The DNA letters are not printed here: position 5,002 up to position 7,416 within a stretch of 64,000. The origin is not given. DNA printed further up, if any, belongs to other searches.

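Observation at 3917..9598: mtgA-linked envelope cluster with a membrane-anchored sulfotransferase and two large GT-C-like polytopic proteins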

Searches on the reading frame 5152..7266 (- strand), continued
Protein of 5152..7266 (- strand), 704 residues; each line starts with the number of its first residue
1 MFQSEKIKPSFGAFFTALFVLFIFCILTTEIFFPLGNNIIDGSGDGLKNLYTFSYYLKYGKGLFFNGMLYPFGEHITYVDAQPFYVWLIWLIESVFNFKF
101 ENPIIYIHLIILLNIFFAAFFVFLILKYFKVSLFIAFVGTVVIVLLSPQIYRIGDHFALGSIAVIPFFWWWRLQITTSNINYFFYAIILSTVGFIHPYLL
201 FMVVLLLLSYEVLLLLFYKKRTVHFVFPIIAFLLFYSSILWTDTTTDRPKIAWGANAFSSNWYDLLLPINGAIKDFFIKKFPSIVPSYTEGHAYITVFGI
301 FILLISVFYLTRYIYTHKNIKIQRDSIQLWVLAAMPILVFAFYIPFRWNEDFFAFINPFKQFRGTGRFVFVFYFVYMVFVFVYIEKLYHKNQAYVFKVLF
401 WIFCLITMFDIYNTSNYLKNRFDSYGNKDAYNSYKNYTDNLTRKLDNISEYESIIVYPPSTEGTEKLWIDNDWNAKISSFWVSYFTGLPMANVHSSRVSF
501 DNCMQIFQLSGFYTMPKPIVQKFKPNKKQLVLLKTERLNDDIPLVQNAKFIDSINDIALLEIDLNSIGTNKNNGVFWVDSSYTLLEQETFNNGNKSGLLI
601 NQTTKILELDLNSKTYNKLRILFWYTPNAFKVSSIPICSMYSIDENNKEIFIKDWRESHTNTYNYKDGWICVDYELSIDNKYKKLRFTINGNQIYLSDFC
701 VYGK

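Call 29: find_encoding_contigs(protein=P0018, flank=8000, max_places=1)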
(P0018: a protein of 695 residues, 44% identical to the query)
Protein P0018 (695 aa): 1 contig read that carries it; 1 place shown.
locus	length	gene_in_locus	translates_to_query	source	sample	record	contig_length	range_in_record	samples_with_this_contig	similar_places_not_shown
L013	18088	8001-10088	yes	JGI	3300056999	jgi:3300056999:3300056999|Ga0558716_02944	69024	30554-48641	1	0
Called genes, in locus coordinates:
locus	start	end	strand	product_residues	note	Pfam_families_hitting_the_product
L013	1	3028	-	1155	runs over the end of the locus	PF04851:ResIII (faint), PF13086:AAA_11 (weak), PF13245:AAA_19 (faint), PF13087:AAA_12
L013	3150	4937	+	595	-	PF16655:PhoD_N, PF09423:PhoD, PF18962:Por_Secre_tail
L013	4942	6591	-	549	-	PF04851:ResIII, PF00270:DEAD, PF00271:Helicase_C, PF03880:DbpA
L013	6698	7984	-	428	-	PF01734:Patatin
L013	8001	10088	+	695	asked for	PF19830:DUF6311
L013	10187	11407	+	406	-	PF02771:Acyl-CoA_dh_N, PF02770:Acyl-CoA_dh_M, PF00441:Acyl-CoA_dh_1, PF08028:Acyl-CoA_dh_2 (weak)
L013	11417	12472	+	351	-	PF01636:APH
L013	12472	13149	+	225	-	PF00300:His_Phos_1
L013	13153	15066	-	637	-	PF13431:TPR_17 (faint), PF12895:ANAPC3 (faint), PF13428:TPR_14 (faint), PF00515:TPR_1 (faint), PF07719:TPR_2 (faint), PF13181:TPR_8 (faint), PF14559:TPR_19 (faint)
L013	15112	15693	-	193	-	PF06966:DUF1295, PF04191:PEMT (weak), PF04140:ICMT (weak)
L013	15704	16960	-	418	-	PF00270:DEAD, PF04851:ResIII, PF00271:Helicase_C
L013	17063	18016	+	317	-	PF02661:Fic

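Call 58: find_encoding_contigs(protein=P0065, flank=6000, max_places=1)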
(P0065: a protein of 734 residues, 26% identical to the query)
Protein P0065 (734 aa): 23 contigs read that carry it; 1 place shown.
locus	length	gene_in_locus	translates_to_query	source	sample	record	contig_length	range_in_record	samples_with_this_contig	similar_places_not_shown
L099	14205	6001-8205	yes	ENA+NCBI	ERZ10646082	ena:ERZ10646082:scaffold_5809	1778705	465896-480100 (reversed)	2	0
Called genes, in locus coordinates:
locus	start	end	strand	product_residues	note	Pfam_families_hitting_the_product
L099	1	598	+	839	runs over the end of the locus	-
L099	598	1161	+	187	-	PF01636:APH (weak)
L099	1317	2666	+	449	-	-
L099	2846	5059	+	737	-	PF00127:Copper-bind (weak), PF02469:Fasciclin, PF18962:Por_Secre_tail (weak)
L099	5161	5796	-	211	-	-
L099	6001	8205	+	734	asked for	PF19830:DUF6311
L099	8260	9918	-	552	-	PF00884:Sulfatase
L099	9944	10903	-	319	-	PF10370:Rv2993c-like_N (faint), PF01557:FAA_hydrolase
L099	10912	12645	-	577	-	PF01494:FAD_binding_3, PF21274:Rng_hyd_C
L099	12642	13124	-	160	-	-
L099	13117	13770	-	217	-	PF00440:TetR_N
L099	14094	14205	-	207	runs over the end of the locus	PF09603:Fib_succ_major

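Call 60: search_solved_structures(query=L009:3825-4538:-, max_evalue=0.00001)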
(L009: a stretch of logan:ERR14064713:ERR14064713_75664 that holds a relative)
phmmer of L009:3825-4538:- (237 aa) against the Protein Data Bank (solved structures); distinct sequences matched with E-value up to 0.00001: 4.
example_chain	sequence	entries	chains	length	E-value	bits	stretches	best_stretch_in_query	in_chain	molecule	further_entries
5ekp_C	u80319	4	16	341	6.1e-11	45.8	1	2-175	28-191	Uncharacterized glycosyltransferase sll0501 | Glycosyltransferase sll0501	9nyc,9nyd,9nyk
5eke_A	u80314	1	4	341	6.2e-11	45.8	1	2-175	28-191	Uncharacterized glycosyltransferase sll0501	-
9nye_A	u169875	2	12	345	6.3e-11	45.8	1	2-175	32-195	Glycosyltransferase sll0501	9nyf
9bhc_C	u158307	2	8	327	9.3e-06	28.9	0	2-215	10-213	Undecaprenyl-phosphate 4-deoxy-4-formamido-L-arabinose transferase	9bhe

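Call 61: search_protein_families(library=ncbifam, proteins=[L009:3825-4538:-, L012:6180-7994:+], max_evalue=0.001)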
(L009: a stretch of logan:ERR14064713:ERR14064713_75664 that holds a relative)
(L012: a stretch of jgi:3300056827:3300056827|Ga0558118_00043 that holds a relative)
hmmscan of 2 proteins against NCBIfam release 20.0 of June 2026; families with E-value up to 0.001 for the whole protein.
L009:3825-4538:- (237 aa): 17 families
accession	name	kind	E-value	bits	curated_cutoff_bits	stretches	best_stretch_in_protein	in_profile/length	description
TIGR03937.1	PgaC_IcaA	equivalog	4.1e-15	55.6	422.3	1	1-96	46-135/407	poly-beta-1,6-N-acetyl-D-glucosamine synthase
NF047588.1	GlcsyltransPgfSStrep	equivalog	2.9e-14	53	500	1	2-186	3-177/308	glycosyltransferase PgfS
NF041875.1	EPS_EpsD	equivalog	6.8e-12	45.4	370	1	2-125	1-115/325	exopolysaccharide biosynthesis glycosyltransferase EpsD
TIGR04283.1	glyco_like_mftF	equivalog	7e-11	42.1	182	1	2-100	1-86/221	TIGR04283 family arsenosugar biosynthesis glycosyltransferase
NF007986.1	PRK10714.1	equivalog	1.5e-10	40.6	529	1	2-220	8-216/316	undecaprenyl-phosphate 4-deoxy-4-formamido-L-arabinose transferase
NF038302.1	EPS_HpsE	equivalog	1.7e-10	40.4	300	1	2-98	3-98/307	hormogonium polysaccharide biosynthesis glycosyltransferase HpsE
TIGR04182.1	glyco_TIGR04182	equivalog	3.6e-10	39.7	325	1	3-234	3-218/293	S-layer glycoprotein N-glycosyltransferase AglJ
NF007482.0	PRK10073.1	equivalog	3.8e-10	39.3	423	1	2-96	8-95/334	glycosyltransferase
TIGR03469.1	HpnB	hypoth_equivalog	1.2e-08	34.5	379.25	1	2-107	46-156/386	hopene-associated glycosyltransferase HpnB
NF047683.1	TeichurnBiosyTuaG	equivalog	1.3e-08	34.9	400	1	2-120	8-115/252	teichuronic acid biosynthesis protein TuaG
NF058614.1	PPMAGASynPpgS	equivalog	1.3e-08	34.6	370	1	4-225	4-214/226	polyprenyl-phospho-N-acetylgalactosaminyl synthase PpgS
NF045692.1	OglycostaseCruG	equivalog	2.4e-08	33.3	600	1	2-97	43-138/386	2'-O-glycosyltransferase CruG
NF010496.0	PRK13915.1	equivalog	4e-07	29.4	262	1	2-98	33-128/307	glucosyl-3-phosphoglycerate synthase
TIGR03965.1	mycofact_glyco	equivalog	8.2e-07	28.2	280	1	2-130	76-194/467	mycofactocin biosynthesis glycosyltransferase MftF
NF041391.1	DPhHxTase_Halo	equivalog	3.4e-05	22.9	375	1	9-211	4-185/213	dolichyl-phosphate hexose transferase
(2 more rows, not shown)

L012:6180-7994:+ (604 aa): 0 families
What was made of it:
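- It also gives full-length, sub-threshold NCBIfam matches to ArnC, PpgS and AglJ (calls 60, 61).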
